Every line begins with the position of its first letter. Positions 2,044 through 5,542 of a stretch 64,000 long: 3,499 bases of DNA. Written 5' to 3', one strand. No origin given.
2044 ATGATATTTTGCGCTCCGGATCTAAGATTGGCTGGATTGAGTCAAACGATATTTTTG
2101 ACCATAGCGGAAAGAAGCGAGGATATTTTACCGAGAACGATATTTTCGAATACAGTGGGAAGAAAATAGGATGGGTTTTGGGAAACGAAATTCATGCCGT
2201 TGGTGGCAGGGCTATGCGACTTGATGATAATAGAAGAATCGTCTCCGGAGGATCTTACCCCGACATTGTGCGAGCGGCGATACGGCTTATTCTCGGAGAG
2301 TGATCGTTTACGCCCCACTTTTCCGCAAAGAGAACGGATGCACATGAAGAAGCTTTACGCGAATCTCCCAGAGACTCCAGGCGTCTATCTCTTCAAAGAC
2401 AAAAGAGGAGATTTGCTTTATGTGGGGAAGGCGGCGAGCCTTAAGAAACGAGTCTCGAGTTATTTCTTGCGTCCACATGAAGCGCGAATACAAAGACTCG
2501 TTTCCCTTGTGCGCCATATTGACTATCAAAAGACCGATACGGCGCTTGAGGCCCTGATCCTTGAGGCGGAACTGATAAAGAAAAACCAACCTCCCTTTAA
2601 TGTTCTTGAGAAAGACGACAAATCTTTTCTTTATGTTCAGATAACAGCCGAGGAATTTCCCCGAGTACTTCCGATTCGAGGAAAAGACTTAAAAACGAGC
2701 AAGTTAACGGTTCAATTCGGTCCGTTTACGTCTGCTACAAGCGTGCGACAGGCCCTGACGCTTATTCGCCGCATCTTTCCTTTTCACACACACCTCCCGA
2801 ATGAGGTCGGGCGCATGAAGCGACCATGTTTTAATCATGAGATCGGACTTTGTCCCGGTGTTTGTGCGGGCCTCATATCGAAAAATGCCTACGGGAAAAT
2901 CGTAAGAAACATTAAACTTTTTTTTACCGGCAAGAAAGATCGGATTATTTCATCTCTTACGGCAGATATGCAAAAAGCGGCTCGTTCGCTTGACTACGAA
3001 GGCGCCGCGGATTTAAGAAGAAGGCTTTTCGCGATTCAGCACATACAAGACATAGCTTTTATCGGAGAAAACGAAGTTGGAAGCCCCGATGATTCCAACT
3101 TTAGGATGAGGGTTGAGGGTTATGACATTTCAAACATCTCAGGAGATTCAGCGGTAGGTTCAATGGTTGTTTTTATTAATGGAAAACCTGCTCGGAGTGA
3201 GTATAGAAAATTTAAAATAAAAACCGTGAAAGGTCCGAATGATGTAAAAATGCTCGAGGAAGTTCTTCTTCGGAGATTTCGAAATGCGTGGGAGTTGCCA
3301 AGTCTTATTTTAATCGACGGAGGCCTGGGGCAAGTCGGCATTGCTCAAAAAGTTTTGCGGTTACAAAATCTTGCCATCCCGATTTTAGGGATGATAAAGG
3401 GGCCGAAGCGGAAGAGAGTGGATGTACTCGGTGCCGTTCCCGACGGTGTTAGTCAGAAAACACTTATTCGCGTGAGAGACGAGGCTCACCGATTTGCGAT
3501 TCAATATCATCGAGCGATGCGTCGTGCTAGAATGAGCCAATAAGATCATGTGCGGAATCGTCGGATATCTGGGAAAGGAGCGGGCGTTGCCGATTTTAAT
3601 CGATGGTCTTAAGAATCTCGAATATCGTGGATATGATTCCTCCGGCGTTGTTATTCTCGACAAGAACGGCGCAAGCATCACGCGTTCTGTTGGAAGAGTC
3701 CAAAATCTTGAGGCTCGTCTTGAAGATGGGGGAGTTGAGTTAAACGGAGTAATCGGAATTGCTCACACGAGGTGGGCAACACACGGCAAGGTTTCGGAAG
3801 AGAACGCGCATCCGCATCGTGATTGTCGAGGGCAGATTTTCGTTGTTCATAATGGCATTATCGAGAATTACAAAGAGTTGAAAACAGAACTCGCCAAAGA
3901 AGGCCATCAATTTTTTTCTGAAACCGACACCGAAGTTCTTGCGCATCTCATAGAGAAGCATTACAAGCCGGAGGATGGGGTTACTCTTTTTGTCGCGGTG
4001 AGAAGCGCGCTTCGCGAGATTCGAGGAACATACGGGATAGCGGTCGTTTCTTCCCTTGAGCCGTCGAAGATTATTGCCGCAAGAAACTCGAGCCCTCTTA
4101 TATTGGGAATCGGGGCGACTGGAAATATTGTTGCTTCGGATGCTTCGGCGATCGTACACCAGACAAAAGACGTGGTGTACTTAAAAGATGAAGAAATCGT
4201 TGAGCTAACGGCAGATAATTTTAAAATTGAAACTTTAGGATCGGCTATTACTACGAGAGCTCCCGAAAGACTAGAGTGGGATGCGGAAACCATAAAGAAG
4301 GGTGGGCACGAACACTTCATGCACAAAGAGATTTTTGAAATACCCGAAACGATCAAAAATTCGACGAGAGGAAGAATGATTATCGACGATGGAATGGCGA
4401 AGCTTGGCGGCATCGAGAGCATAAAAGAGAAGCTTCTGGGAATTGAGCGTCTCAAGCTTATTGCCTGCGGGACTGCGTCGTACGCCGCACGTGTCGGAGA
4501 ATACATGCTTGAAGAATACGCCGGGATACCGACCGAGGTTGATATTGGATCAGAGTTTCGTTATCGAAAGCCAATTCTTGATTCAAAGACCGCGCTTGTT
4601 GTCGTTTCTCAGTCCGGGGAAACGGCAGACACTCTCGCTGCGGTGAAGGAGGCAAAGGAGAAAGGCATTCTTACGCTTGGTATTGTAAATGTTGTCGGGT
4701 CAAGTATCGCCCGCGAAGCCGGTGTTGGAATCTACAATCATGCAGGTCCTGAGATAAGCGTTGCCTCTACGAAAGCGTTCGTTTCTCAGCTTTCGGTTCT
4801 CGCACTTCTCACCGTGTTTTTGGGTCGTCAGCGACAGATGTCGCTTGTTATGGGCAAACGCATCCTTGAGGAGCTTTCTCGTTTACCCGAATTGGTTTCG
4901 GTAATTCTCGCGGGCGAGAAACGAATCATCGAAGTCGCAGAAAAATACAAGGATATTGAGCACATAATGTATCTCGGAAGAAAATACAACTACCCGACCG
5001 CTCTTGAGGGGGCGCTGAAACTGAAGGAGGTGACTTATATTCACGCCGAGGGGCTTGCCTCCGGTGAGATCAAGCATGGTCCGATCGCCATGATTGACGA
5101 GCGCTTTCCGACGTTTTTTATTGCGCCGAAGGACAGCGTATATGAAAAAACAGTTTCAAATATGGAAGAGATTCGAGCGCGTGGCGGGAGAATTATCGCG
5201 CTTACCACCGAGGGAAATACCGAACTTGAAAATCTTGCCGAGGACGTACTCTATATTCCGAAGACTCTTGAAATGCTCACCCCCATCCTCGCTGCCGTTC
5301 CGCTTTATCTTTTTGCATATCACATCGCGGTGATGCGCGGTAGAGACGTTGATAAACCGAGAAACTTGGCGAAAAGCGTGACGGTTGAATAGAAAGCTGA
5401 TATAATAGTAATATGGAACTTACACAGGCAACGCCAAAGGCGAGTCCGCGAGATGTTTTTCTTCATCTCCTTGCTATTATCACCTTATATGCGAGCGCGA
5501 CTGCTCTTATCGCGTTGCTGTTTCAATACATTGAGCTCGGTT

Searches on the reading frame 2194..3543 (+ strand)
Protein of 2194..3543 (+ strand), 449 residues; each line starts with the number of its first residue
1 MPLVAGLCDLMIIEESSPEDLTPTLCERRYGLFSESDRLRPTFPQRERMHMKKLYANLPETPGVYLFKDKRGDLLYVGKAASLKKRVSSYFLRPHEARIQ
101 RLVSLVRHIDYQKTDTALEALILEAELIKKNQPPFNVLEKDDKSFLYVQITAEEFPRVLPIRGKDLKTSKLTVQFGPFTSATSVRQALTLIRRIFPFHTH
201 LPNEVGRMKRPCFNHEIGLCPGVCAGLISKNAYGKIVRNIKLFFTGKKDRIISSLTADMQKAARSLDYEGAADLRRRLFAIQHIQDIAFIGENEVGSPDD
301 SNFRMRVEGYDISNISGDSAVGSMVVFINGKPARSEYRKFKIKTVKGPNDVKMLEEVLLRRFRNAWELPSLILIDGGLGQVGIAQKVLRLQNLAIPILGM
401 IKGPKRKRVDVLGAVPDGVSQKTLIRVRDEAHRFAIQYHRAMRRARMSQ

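Call 14: search_protein_families(library=pfam, proteins=[window:2194-3543:+], max_evalue=0.001)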
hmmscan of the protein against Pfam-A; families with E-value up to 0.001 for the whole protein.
window:2194-3543:+ (449 aa): 3 families
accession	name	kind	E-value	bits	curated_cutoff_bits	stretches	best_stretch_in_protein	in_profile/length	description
PF08459.17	UvrC_RNaseH_dom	-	3.1e-39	134.8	22.3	1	305-436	11-159/159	UvrC RNAse H endonuclease domain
PF02151.25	UVR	-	1.6e-08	34.5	21.5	1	250-283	2-35/36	UvrB/uvrC motif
PF01541.30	GIY-YIG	-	2.5e-08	34.5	22.6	1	63-133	3-74/78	GIY-YIG catalytic domain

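Call 70: find_encoding_contigs(protein=window:2194-3543:+, flank=10000, max_places=3)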
Protein window:2194-3543:+ (449 aa): no gene with exactly this product is on record in the collection.

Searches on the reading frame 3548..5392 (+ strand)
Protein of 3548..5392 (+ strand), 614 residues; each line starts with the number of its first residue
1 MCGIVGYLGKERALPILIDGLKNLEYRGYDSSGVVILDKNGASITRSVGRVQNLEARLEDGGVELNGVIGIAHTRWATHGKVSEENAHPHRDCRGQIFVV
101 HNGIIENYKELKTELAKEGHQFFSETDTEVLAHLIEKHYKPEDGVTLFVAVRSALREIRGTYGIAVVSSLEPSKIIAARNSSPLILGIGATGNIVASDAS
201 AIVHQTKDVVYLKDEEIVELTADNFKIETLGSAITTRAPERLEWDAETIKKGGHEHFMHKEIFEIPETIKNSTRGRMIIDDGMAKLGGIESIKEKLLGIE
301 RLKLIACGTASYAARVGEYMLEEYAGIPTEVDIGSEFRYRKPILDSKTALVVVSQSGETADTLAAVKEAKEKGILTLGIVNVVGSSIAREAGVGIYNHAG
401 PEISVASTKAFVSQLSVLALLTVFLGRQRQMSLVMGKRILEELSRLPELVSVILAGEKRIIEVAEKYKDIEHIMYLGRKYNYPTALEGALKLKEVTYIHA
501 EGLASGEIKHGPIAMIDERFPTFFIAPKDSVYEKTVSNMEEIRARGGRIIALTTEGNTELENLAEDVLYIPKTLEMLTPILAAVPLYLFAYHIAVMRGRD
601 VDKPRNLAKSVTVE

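Call 14: search_protein_families(library=pfam, proteins=[window:3548-5392:+], max_evalue=0.001)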
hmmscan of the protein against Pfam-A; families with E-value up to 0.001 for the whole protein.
window:3548-5392:+ (614 aa): 4 families
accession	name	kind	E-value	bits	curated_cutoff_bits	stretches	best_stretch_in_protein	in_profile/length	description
PF01380.27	SIS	-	7.4e-49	165.3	25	2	300-422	6-129/131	SIS domain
PF13522.11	GATase_6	-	2.5e-19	70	27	1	67-196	10-128/130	Glutamine amidotransferase domain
PF13537.11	GATase_7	-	1.6e-15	57.6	25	1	81-202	7-121/123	Glutamine amidotransferase domain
PF13230.11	GATase_4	-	5.7e-05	22.6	23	1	65-137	69-140/272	Glutamine amidotransferases class-II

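Call 71: find_encoding_contigs(protein=window:3548-5392:+, flank=10000, max_places=3)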
Protein window:3548-5392:+ (614 aa): 4 contigs read that carry it; 3 places shown.
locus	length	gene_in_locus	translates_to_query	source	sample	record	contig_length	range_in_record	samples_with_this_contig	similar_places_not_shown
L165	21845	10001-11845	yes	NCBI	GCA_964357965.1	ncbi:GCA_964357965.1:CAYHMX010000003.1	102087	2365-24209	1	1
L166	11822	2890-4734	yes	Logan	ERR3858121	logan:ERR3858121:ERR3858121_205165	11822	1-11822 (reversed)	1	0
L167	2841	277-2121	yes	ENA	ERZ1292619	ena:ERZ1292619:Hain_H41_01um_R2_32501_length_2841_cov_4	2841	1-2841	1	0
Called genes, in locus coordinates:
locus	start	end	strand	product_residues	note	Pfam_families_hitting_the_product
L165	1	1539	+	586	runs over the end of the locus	PF00664:ABC_membrane, PF00005:ABC_tran, PF02463:SMC_N (faint), PF09818:ABC_ATPase (faint)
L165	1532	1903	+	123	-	-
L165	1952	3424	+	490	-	PF00883:Peptidase_M17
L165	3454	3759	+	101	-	PF03091:CutA1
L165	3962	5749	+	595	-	-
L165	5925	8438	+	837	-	PF00005:ABC_tran (faint), PF02463:SMC_N (faint), PF13304:AAA_21 (faint), PF13481:AAA_25 (faint), PF13555:AAA_29 (faint), PF20703:nSTAND1 (faint), PF17760:UvrA_inter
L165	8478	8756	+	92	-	PF21784:Bflower (weak)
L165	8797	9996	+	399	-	PF01541:GIY-YIG, PF27096:UvrC_M, PF02151:UVR, PF08459:UvrC_RNaseH_dom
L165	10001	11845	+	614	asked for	PF13522:GATase_6, PF13537:GATase_7, PF01380:SIS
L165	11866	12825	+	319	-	PF18920:DUF5671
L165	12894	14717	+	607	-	PF00009:GTP_EFTU, PF01926:MMR_HSR1 (weak), PF22042:EF-G_D2, PF03144:GTP_EFTU_D2, PF00679:EFG_C, PF21018:BipA_C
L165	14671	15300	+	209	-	PF01300:Sua5_yciO_yrdC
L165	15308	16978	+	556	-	PF01565:FAD_binding_4, PF02913:FAD-oxidase_C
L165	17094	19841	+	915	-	-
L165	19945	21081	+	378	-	-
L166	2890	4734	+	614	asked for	PF13522:GATase_6, PF13537:GATase_7, PF01380:SIS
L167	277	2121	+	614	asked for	PF13522:GATase_6, PF13537:GATase_7, PF01380:SIS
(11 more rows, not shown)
